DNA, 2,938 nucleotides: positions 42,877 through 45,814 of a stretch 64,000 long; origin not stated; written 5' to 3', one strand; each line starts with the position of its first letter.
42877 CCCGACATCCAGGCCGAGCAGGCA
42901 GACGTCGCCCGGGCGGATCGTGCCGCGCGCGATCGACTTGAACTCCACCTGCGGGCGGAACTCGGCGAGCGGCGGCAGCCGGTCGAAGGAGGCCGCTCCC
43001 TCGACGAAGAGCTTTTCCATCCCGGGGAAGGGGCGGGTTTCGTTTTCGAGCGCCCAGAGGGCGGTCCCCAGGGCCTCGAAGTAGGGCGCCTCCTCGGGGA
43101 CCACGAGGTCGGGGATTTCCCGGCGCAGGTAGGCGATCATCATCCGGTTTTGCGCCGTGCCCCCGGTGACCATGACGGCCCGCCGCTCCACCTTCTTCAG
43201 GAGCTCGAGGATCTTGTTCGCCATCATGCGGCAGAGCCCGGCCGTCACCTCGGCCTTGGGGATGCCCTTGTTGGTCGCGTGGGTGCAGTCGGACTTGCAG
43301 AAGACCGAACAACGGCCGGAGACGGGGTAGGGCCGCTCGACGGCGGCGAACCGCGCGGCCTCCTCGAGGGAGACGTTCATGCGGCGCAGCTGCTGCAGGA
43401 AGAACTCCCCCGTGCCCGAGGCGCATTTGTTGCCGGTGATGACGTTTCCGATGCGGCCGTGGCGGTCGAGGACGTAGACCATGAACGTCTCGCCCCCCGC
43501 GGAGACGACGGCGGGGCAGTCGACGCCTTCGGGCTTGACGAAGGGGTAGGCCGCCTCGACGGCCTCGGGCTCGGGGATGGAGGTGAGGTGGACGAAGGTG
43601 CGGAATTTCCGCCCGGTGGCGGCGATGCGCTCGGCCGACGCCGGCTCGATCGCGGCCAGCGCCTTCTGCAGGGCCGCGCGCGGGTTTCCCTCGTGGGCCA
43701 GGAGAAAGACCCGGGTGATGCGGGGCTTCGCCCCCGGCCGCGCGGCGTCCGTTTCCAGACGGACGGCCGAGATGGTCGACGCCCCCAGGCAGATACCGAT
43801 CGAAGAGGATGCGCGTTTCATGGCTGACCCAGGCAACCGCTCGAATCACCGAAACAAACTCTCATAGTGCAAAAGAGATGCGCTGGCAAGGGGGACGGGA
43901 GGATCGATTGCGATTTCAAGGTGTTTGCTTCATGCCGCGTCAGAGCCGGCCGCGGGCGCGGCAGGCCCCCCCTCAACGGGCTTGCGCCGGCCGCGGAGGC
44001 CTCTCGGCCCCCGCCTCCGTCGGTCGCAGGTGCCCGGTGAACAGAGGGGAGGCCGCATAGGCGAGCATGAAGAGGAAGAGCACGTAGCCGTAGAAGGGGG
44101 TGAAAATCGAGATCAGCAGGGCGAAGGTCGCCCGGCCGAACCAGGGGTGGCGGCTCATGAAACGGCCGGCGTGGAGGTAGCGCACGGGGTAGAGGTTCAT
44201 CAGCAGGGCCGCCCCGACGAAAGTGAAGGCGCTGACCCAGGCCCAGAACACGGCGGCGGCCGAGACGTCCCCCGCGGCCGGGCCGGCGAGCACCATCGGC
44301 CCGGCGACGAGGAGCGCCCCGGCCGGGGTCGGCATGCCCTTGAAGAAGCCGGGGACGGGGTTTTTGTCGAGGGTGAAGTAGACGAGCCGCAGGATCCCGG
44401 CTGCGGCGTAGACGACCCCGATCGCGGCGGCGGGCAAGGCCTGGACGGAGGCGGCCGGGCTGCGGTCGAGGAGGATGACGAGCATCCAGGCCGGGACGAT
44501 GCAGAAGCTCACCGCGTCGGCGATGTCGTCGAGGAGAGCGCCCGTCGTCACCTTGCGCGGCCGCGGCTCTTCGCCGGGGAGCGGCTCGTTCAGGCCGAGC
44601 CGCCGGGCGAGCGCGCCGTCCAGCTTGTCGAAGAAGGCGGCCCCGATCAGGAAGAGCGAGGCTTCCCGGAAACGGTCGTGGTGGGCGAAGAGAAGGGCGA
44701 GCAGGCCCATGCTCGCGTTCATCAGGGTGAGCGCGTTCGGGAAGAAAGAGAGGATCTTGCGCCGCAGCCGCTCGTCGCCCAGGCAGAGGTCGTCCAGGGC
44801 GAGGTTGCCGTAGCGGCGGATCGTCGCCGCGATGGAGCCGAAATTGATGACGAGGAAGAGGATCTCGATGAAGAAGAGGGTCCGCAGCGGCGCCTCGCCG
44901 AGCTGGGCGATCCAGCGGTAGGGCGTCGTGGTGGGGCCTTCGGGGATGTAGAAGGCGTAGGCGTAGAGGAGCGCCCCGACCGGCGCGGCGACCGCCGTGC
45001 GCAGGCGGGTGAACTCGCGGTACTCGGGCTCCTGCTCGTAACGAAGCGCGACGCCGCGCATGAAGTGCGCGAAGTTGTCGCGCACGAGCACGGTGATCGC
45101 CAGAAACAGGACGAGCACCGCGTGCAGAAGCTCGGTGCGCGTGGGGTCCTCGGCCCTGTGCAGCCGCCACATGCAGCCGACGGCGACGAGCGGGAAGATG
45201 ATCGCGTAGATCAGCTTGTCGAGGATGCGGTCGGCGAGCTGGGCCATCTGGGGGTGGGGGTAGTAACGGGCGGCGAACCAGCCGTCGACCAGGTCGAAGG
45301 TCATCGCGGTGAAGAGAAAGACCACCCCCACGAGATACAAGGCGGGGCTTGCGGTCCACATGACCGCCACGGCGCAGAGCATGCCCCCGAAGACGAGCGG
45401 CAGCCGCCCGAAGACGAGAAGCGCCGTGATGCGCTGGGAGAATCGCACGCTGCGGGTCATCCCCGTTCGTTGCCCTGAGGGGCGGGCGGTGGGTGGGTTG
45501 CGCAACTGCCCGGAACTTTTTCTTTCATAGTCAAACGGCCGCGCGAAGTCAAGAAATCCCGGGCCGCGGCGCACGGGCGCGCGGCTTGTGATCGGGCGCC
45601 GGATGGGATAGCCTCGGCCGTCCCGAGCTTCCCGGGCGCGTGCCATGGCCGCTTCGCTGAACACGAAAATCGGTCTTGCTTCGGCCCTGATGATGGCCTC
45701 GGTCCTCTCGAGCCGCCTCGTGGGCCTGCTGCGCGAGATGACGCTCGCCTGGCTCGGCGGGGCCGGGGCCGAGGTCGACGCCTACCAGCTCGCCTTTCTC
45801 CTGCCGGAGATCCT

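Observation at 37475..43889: PlsA/PlsR-type radical enzyme in an operon with a SagB-type flavoprotein and a UMF1 MFS transporter: candidate anaerobic ether-lipid module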

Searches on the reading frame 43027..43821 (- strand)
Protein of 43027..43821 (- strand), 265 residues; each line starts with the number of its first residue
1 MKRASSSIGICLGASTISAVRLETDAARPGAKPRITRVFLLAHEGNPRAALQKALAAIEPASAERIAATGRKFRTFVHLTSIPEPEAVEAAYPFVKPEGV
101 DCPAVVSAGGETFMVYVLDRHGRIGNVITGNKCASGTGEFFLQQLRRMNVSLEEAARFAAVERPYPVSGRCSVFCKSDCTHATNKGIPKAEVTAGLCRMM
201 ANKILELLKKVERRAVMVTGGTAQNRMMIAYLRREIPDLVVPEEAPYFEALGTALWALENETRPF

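Call 49: search_solved_structures(query=window:43027-43821:-, max_evalue=0.01, show_alignments=2)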
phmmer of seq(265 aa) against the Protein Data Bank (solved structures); distinct sequences matched with E-value up to 0.01: 5.
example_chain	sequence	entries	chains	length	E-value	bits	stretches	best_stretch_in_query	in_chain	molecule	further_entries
4eht_A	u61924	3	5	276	9.8e-18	67.9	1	102-260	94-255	Activator of 2-hydroxyisocaproyl-CoA dehydratase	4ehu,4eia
1hux_A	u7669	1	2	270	4.6e-14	55.9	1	104-260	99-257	ACTIVATOR OF (R)-2-HYDROXYGLUTARYL-COA DEHYDRATASE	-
7yyl_E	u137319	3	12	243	6.1e-14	55.5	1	105-259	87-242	Putative CoA-substrate-specific enzyme activase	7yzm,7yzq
9gai_D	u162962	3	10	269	2.1e-12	50.5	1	104-259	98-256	3-methylbenzoyl-CoA reductase alpha subunit MbdQ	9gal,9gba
9gai_C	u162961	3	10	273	2e-09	40.7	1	103-254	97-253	3-methylbenzoyl-CoA reductase delta subunit MbdP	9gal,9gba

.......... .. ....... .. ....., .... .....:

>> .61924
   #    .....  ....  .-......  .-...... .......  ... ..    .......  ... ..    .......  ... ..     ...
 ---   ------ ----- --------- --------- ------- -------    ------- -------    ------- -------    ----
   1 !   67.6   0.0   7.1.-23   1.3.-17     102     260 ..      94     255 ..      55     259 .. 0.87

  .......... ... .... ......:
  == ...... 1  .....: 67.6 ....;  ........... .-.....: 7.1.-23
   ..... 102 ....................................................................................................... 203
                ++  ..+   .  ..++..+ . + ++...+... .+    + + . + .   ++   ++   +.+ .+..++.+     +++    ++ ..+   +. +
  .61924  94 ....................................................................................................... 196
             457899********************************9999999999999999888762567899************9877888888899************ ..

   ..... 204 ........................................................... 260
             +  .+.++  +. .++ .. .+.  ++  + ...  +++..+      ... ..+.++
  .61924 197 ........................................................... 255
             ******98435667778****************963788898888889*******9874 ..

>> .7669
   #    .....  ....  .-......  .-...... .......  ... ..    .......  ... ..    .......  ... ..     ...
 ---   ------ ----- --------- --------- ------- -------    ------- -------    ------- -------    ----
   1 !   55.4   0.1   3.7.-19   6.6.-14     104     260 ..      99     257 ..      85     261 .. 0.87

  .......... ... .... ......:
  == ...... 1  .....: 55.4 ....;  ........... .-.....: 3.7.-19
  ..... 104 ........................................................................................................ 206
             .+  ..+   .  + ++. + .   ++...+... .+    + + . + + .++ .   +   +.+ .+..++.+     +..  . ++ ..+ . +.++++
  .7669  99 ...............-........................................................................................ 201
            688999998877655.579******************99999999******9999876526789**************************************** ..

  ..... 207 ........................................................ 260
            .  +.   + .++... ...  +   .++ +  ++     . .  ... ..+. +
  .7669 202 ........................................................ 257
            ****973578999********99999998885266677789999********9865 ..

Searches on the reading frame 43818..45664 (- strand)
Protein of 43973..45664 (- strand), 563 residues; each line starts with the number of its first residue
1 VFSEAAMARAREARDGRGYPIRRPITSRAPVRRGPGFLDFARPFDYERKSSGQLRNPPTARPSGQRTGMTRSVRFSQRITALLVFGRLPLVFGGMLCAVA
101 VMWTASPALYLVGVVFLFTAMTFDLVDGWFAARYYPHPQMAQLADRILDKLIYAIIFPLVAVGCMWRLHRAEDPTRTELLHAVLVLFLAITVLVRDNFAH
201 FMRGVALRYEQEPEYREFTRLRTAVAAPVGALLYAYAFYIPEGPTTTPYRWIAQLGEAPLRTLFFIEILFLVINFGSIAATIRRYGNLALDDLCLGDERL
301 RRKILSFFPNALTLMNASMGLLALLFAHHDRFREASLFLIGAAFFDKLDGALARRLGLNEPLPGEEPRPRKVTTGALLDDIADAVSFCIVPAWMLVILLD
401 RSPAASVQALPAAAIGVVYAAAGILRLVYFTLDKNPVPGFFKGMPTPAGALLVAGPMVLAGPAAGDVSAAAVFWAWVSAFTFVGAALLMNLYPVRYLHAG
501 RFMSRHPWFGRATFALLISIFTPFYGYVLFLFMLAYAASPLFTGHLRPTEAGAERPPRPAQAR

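Call 6: search_protein_families(library=pfam, proteins=[window:43973-45664:-, window:43818-45359:-], max_evalue=0.01)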
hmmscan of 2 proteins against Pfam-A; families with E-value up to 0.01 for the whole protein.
window:43973-45664:- (563 aa): 1 family
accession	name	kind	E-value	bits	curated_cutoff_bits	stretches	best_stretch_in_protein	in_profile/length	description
PF01066.26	CDP-OH_P_transf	-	5.9e-18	66.1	22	2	93-235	10-135/152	CDP-alcohol phosphatidyltransferase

window:43818-45359:- (513 aa): 0 families

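Call 7: search_protein_families(library=ncbifam, proteins=[window:43973-45664:-], max_evalue=0.001)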
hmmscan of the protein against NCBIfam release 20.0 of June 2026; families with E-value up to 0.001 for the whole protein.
window:43973-45664:- (563 aa): 10 families
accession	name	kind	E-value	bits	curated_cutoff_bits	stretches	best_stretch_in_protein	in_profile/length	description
NF038087.1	arch_ser_synth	exception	1.8e-20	73.5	240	1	308-455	6-140/216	archaetidylserine synthase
TIGR00473.1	pssA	equivalog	2.6e-18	66.6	107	1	313-464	1-130/153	CDP-diacylglycerol--serine O-phosphatidyltransferase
TIGR04217.1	archae_ser_T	exception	2.8e-15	56.7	200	1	308-542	9-218/221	archaetidylserine synthase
NF038086.1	anchor_synt_A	exception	2.3e-11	43.9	200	1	310-466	11-154/222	protein sorting system archaetidylserine synthase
NF045886.1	PhCholSynLeg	equivalog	7.6e-08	32.2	440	1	303-418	13-119/250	phosphatidylcholine synthase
NF040950.1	archin_ph_syn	equivalog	4.3e-07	30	180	1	306-357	23-75/191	archaetidylinositol phosphate synthase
NF045884.1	PhCholSynAgro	equivalog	4.8e-06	26.7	350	1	309-488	13-171/235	phosphatidylcholine synthase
TIGR00560.1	pgsA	equivalog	5.8e-06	26.9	109.1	0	103-157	27-80/183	CDP-diacylglycerol--glycerol-3-phosphate 3-phosphatidyltransferase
NF045888.1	PhCholSynBrdy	equivalog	1.4e-05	24.7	400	1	304-397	18-103/243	phosphatidylcholine synthase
NF045883.1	PIPSynth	equivalog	2e-05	24.3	170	0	307-409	23-117/197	phosphatidylinositol phosphate synthase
